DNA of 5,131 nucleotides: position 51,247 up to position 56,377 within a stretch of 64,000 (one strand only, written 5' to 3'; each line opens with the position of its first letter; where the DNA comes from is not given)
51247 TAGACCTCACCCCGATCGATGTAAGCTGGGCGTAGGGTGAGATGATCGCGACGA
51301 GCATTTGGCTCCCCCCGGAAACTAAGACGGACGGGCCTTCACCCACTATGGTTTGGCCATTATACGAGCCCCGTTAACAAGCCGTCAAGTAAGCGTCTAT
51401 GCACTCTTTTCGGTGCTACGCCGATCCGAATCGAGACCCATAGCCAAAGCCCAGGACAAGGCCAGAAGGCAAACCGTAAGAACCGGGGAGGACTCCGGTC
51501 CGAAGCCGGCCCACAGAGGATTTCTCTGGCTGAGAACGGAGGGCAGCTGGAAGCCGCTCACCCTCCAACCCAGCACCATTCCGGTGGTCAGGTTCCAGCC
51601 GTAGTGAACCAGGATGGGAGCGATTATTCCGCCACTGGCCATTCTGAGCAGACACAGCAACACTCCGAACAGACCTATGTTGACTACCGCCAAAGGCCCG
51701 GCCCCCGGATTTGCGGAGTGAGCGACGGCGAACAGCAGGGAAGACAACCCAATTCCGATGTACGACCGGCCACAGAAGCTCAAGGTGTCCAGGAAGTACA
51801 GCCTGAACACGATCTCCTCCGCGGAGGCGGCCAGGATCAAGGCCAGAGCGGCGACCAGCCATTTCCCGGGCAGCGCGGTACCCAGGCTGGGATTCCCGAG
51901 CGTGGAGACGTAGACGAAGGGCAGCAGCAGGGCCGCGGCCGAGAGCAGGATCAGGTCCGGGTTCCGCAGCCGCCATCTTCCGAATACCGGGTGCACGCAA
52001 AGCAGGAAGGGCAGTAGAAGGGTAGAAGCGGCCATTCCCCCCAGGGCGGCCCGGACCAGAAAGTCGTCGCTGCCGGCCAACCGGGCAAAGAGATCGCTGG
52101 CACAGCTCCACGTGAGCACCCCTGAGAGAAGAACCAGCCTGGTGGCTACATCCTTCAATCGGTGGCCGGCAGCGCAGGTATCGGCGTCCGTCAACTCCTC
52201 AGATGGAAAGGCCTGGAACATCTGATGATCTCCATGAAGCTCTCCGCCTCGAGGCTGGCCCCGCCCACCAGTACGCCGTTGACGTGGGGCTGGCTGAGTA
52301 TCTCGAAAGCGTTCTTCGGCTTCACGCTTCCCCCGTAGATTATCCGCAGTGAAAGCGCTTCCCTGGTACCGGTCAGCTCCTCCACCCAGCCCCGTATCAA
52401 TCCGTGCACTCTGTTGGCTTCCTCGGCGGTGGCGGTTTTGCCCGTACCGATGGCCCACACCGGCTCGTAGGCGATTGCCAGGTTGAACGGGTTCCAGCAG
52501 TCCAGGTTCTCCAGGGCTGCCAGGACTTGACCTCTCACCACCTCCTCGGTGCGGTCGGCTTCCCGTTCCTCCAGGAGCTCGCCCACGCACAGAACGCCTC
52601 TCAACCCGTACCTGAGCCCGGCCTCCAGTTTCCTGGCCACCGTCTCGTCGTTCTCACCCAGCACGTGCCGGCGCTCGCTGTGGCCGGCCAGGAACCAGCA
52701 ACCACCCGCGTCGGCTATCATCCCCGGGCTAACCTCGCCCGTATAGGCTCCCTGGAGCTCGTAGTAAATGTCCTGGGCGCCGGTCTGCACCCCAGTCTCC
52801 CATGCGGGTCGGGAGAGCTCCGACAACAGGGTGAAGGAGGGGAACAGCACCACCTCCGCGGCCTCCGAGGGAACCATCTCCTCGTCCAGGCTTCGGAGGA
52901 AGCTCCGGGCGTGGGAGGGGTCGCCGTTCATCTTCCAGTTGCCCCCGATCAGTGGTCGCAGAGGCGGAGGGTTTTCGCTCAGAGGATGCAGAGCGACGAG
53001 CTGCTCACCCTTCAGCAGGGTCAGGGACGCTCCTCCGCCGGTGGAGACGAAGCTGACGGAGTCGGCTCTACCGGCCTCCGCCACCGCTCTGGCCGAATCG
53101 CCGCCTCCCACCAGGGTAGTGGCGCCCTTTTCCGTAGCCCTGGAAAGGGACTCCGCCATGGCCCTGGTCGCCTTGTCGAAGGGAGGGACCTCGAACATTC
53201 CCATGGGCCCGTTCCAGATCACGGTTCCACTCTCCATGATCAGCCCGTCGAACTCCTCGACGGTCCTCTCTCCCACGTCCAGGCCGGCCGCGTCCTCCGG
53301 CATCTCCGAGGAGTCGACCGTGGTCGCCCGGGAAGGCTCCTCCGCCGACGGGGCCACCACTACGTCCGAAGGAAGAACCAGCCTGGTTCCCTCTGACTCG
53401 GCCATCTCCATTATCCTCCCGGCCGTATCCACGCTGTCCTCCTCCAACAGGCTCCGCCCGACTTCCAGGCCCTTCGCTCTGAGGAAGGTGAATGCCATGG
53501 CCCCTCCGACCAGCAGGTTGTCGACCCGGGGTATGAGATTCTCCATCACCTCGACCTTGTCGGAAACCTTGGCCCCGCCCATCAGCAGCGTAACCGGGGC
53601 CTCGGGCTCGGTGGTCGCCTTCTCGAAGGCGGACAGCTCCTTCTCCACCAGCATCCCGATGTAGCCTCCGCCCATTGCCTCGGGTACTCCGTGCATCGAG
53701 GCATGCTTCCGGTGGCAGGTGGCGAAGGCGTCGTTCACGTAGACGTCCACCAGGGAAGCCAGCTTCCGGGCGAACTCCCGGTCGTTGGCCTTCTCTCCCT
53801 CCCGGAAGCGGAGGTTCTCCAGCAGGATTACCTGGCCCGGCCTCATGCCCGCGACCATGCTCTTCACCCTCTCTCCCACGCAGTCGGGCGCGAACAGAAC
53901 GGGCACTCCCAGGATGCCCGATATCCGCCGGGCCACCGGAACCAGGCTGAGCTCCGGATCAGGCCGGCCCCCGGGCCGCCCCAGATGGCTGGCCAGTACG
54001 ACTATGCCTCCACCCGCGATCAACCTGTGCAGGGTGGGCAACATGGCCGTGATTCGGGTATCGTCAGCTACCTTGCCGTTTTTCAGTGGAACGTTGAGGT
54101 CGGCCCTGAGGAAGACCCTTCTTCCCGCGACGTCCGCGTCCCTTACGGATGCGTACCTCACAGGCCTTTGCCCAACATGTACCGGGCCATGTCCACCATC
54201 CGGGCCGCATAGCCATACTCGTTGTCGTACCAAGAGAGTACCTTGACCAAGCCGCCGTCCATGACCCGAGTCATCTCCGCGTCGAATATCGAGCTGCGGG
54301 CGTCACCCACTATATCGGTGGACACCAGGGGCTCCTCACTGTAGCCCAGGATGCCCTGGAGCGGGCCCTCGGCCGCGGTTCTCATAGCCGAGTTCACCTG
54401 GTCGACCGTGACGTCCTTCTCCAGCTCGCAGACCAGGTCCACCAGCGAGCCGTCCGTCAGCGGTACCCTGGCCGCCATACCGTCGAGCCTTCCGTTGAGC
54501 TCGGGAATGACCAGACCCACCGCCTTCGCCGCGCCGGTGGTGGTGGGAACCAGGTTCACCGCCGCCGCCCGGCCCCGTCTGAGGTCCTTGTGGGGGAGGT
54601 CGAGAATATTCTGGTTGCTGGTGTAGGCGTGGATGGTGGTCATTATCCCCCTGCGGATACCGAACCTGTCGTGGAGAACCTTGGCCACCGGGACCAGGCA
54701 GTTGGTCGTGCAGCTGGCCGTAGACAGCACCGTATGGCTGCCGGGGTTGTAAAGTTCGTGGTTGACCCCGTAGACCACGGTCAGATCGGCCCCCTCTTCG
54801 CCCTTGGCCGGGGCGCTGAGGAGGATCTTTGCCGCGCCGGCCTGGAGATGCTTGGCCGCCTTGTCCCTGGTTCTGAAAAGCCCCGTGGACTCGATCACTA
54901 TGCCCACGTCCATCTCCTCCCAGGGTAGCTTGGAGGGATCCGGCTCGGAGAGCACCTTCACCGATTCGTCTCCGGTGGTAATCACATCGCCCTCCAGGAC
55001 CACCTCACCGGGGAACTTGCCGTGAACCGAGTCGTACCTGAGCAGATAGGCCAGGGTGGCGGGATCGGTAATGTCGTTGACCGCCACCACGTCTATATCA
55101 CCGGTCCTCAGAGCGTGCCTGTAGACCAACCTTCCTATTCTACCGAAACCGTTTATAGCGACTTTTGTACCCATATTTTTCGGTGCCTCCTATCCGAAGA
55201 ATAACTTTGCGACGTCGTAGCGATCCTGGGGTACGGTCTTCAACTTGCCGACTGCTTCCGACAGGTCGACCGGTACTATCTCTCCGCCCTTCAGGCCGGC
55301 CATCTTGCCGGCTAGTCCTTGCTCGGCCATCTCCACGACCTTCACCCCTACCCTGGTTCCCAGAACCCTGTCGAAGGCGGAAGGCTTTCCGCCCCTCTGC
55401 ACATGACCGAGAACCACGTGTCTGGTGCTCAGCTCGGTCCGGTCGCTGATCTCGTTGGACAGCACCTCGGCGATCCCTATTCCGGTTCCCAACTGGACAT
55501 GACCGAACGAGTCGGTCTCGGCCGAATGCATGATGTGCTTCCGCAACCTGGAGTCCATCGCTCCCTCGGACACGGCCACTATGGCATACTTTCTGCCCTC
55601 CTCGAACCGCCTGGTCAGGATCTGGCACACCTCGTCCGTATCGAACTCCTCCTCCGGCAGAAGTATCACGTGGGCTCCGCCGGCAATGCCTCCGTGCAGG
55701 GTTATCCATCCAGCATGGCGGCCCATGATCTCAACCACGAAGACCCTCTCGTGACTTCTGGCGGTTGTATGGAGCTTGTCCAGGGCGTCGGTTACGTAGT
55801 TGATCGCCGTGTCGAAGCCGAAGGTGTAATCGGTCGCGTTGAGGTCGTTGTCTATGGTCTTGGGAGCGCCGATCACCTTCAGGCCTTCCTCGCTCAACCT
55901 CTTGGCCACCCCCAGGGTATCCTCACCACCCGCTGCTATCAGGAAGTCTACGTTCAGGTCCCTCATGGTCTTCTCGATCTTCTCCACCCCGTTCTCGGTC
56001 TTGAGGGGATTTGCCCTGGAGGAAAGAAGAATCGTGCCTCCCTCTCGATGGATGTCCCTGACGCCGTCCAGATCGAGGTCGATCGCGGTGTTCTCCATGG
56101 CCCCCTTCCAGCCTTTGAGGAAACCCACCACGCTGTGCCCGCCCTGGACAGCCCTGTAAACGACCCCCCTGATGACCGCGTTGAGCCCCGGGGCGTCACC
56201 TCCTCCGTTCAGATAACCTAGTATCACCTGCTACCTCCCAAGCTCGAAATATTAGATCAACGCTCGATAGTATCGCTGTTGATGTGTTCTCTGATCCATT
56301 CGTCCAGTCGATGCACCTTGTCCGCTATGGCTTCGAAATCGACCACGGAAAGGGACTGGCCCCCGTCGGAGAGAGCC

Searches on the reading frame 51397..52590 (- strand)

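Call 43: search_protein_families(library=pfam, proteins=[window:51397-52590:-], max_evalue=0.0001)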
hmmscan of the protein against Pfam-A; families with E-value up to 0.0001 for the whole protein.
window:51397-52590:- (397 aa): 1 family
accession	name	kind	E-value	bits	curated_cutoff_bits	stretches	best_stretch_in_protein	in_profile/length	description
PF02517.21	Rce1-like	-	2.7e-17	63.3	22.4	1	243-334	4-92/93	Type II CAAX prenyl endopeptidase Rce1-like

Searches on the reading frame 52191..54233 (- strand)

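Call 43: search_protein_families(library=pfam, proteins=[window:52191-54233:-], max_evalue=0.0001)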
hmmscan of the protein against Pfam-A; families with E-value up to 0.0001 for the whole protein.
window:52191-54233:- (680 aa): 2 families
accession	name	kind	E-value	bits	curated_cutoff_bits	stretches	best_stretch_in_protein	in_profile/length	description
PF00162.24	PGK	-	6.1e-143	476.8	27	1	30-410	1-379/379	Phosphoglycerate kinase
PF00121.24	TIM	-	8.8e-84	281.3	20.1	1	427-671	1-243/245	Triosephosphate isomerase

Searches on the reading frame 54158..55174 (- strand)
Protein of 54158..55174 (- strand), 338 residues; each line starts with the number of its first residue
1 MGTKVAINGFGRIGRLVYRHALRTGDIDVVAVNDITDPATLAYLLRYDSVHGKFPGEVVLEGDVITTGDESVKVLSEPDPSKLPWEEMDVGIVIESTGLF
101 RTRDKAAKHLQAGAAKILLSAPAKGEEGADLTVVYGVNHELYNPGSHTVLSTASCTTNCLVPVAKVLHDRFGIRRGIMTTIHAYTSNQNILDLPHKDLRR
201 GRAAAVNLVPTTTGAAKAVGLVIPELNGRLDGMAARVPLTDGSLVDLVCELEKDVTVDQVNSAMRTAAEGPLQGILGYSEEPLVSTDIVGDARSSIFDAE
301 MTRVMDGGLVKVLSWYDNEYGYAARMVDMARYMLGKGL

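Call 43: search_protein_families(library=pfam, proteins=[window:54158-55174:-], max_evalue=0.0001)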
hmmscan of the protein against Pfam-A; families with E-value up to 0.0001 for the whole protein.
window:54158-55174:- (338 aa): 2 families
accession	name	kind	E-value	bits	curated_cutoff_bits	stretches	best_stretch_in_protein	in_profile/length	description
PF02800.25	Gp_dh_C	-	5.6e-68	227.9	24.4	1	160-316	1-158/158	Glyceraldehyde 3-phosphate dehydrogenase, C-terminal domain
PF00044.30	Gp_dh_N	-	1.8e-37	128.1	31.7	1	4-102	2-100/101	Glyceraldehyde 3-phosphate dehydrogenase, NAD binding domain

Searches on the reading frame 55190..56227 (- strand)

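Call 43: search_protein_families(library=pfam, proteins=[window:55190-56227:-], max_evalue=0.0001)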
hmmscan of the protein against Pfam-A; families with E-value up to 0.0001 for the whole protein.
window:55190-56227:- (345 aa): 1 family
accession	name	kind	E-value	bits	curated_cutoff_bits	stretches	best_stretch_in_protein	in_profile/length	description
PF00365.25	PFK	-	2e-101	339.5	30.9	1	4-300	3-276/277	Phosphofructokinase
